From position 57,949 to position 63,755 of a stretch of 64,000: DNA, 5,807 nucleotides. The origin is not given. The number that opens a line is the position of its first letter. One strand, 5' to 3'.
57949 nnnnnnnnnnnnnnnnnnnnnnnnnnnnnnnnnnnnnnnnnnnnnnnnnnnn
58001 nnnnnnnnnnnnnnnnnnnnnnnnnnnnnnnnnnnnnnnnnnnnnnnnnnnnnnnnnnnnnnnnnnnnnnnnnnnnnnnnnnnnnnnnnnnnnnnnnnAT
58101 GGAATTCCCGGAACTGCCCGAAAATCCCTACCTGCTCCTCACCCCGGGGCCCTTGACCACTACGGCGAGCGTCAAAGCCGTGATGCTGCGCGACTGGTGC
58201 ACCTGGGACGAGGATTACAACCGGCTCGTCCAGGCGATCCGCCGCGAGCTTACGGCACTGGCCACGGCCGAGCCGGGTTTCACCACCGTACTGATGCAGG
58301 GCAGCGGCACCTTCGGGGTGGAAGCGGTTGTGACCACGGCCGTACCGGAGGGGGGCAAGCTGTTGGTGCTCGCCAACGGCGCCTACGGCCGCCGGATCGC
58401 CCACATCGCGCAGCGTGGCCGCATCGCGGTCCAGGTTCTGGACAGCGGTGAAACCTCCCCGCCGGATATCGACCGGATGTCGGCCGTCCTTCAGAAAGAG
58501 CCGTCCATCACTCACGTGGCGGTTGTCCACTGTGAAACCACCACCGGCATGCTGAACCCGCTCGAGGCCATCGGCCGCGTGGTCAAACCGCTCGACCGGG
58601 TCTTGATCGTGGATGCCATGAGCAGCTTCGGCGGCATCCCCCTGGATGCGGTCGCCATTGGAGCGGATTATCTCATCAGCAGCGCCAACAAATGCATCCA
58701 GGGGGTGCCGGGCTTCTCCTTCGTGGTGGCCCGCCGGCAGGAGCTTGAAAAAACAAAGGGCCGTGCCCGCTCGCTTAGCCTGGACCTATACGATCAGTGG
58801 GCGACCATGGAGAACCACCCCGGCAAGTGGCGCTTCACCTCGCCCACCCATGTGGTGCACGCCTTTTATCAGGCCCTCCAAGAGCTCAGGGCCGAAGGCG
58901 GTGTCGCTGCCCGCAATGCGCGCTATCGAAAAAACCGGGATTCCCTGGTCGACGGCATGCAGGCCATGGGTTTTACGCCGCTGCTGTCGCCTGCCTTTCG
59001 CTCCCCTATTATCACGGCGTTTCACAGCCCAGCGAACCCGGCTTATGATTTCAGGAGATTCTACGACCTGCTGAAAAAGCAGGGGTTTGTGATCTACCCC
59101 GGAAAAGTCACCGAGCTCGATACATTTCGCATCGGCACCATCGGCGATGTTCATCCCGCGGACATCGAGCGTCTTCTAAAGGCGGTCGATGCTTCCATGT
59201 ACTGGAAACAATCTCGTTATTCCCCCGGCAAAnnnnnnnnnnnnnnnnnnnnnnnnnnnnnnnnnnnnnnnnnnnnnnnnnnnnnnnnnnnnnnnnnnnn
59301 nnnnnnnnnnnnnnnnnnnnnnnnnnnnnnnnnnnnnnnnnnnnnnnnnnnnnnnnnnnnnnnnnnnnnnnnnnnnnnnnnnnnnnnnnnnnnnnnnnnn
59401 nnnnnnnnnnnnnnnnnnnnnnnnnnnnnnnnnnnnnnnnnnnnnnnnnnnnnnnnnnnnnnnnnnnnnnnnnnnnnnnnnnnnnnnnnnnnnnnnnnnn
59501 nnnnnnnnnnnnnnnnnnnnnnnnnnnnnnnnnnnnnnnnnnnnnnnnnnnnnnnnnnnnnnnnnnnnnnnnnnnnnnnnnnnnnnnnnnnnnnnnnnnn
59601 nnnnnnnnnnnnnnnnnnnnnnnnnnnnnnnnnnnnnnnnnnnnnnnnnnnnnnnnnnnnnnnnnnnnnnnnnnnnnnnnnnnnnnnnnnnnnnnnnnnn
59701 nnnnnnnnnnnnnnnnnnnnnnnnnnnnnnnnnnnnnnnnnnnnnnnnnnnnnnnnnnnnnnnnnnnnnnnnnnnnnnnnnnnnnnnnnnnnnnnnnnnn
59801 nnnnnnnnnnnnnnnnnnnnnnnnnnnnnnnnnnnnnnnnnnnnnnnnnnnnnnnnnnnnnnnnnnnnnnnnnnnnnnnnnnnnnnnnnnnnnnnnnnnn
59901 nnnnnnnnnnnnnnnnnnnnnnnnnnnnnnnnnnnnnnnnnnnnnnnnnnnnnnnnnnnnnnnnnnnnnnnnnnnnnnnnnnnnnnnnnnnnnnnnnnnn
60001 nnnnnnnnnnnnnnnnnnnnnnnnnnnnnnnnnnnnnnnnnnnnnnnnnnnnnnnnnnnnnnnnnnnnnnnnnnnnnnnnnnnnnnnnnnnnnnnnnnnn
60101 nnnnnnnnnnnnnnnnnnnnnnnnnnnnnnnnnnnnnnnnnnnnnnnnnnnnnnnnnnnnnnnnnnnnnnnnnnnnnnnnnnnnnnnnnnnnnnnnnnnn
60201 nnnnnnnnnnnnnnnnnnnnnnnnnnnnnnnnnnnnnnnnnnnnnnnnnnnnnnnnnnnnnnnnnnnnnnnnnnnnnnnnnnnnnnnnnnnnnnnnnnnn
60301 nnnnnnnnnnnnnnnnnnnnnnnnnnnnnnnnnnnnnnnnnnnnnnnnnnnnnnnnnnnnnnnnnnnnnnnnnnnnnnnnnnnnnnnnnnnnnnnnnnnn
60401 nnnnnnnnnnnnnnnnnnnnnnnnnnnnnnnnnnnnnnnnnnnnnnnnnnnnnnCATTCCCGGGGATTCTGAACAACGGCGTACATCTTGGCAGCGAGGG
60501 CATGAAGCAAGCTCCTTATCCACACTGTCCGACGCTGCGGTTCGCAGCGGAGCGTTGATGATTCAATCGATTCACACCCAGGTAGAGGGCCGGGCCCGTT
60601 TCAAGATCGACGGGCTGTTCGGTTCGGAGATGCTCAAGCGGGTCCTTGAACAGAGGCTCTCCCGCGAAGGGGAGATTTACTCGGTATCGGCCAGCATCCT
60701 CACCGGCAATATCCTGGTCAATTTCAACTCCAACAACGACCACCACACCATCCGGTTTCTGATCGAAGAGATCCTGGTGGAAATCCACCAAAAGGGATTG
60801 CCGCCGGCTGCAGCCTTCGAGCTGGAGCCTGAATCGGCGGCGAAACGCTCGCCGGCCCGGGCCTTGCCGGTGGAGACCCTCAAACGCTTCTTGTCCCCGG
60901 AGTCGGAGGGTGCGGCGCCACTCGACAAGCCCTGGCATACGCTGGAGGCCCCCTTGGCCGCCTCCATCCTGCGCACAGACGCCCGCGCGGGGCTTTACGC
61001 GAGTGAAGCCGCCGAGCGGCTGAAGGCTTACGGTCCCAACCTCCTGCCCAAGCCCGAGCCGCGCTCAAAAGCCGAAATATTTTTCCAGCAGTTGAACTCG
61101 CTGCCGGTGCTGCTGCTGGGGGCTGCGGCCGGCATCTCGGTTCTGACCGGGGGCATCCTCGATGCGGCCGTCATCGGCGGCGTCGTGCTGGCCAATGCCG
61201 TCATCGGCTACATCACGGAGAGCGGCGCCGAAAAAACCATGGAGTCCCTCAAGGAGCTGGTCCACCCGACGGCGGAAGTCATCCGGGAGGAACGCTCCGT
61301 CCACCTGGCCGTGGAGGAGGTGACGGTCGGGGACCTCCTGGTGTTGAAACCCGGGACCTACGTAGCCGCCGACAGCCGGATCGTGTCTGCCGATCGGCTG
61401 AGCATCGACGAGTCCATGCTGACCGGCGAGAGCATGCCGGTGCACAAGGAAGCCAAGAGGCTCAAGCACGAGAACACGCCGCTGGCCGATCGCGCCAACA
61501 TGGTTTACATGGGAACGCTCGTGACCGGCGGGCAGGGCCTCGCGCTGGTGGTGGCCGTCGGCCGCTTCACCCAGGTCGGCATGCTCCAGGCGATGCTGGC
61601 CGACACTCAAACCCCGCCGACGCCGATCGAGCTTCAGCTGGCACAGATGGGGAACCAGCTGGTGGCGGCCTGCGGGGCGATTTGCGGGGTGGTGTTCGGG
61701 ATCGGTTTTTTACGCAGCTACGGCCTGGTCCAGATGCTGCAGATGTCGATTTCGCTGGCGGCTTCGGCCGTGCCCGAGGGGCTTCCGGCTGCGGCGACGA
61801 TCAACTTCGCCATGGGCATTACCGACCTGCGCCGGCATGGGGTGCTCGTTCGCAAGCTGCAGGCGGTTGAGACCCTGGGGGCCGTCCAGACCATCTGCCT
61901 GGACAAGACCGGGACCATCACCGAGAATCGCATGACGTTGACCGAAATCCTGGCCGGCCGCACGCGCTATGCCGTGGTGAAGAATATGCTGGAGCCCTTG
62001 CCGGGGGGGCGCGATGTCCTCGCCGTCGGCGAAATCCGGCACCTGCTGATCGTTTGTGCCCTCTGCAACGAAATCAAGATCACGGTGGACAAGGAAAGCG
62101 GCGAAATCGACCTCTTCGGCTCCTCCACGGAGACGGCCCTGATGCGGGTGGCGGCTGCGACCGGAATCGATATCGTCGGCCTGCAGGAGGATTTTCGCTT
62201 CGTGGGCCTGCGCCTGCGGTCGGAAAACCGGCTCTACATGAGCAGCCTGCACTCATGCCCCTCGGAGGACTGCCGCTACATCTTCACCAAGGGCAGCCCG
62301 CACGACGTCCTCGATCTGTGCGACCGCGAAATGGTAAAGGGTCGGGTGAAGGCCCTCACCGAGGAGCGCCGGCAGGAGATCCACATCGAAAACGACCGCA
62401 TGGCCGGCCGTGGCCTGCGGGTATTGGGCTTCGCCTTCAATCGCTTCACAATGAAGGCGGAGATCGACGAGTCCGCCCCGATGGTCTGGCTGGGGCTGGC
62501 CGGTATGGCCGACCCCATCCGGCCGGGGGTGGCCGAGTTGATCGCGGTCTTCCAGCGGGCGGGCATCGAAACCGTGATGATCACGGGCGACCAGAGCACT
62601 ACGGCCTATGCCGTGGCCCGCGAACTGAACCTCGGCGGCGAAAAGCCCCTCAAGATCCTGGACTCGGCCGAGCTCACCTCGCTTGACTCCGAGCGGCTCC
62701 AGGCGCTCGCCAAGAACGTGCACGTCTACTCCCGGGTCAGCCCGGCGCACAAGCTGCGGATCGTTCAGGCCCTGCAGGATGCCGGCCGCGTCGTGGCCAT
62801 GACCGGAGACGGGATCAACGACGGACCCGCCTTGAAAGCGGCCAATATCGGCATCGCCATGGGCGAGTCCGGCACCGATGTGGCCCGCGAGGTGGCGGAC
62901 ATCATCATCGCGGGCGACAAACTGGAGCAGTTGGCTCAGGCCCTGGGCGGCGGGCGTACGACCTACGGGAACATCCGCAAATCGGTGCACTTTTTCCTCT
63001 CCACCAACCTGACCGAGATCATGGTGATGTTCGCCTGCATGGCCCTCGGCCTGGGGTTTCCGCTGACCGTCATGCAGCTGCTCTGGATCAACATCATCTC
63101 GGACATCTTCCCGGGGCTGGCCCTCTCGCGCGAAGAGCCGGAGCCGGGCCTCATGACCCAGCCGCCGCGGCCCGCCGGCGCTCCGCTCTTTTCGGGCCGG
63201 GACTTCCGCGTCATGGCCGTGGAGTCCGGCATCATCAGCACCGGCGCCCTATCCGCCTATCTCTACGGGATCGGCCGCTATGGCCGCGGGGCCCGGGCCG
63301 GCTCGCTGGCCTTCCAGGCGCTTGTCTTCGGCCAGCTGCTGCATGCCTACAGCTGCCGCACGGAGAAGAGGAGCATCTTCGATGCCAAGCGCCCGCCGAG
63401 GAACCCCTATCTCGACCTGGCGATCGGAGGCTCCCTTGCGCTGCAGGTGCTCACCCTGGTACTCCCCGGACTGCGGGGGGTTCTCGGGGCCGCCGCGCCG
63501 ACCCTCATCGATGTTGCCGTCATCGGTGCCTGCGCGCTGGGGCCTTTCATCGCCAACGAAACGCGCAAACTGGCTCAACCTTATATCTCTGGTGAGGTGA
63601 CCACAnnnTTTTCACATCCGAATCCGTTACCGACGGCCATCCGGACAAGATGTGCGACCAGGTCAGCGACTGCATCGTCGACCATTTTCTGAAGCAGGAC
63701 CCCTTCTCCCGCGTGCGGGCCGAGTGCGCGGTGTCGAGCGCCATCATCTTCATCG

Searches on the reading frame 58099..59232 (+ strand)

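Call 66: search_protein_families(library=pfam, proteins=[window:58099-59232:+], max_evalue=0.00001)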
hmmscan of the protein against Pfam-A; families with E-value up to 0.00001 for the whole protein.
window:58099-59232:+ (378 aa): 1 family
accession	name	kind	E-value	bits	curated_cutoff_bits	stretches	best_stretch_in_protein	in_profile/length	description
PF00266.25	Aminotran_5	-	1.5e-21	77.3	21.5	1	35-310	36-316/371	Aminotransferase class-V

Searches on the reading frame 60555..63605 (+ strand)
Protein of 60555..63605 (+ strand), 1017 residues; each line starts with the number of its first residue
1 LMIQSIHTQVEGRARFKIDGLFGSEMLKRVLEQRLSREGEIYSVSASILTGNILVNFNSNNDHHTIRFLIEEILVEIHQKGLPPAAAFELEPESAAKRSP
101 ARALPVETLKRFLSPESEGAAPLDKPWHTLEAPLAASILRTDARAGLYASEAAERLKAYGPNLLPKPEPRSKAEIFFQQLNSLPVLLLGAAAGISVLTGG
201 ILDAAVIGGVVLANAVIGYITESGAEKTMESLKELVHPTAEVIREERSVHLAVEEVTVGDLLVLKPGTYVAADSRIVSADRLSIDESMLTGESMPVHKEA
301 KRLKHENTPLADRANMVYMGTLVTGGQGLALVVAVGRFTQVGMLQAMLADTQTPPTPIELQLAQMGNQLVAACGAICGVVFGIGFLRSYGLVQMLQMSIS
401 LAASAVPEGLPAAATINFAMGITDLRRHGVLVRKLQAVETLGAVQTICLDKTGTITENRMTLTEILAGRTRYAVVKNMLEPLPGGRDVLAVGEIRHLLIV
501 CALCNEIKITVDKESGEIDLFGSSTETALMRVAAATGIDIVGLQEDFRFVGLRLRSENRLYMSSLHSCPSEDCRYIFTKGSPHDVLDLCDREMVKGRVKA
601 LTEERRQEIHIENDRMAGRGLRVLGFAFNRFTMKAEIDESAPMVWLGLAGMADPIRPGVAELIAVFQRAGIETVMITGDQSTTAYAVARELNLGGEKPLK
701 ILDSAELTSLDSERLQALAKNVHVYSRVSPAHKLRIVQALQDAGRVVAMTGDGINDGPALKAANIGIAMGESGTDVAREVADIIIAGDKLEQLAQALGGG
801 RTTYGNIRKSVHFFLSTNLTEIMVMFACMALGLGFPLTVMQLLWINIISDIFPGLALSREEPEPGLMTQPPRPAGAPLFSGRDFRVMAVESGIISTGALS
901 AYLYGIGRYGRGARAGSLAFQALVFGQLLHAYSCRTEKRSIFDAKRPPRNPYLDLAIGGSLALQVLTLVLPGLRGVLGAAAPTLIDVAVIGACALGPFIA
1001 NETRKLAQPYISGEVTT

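Call 67: search_protein_families(library=pfam, proteins=[window:60555-63605:+], max_evalue=0.00001)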
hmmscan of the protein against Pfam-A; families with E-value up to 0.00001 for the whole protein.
window:60555-63605:+ (1017 aa): 6 families
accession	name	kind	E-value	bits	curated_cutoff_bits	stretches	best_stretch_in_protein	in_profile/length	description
PF00122.25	E1-E2_ATPase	-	5.1e-43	147.1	28.1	1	235-428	2-181/181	E1-E2 ATPase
PF00689.26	Cation_ATPase_C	-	1.1e-42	146.2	27.3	1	835-1006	2-174/175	Cation transporting ATPase, C-terminus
PF00702.32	Hydrolase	-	1.1e-17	65.5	26.4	1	445-764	2-191/191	haloacid dehalogenase-like hydrolase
PF00690.31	Cation_ATPase_N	-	1.2e-13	51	20.4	1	127-195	1-69/69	Cation transporter/ATPase, N-terminus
PF13246.12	Cation_ATPase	-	3.8e-12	46.5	21.7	1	502-590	1-89/91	Cation transport ATPase (P-type)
PF19991.5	HMA_2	-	5.4e-06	26.9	30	0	6-64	10-68/154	Heavy metal associated domain 2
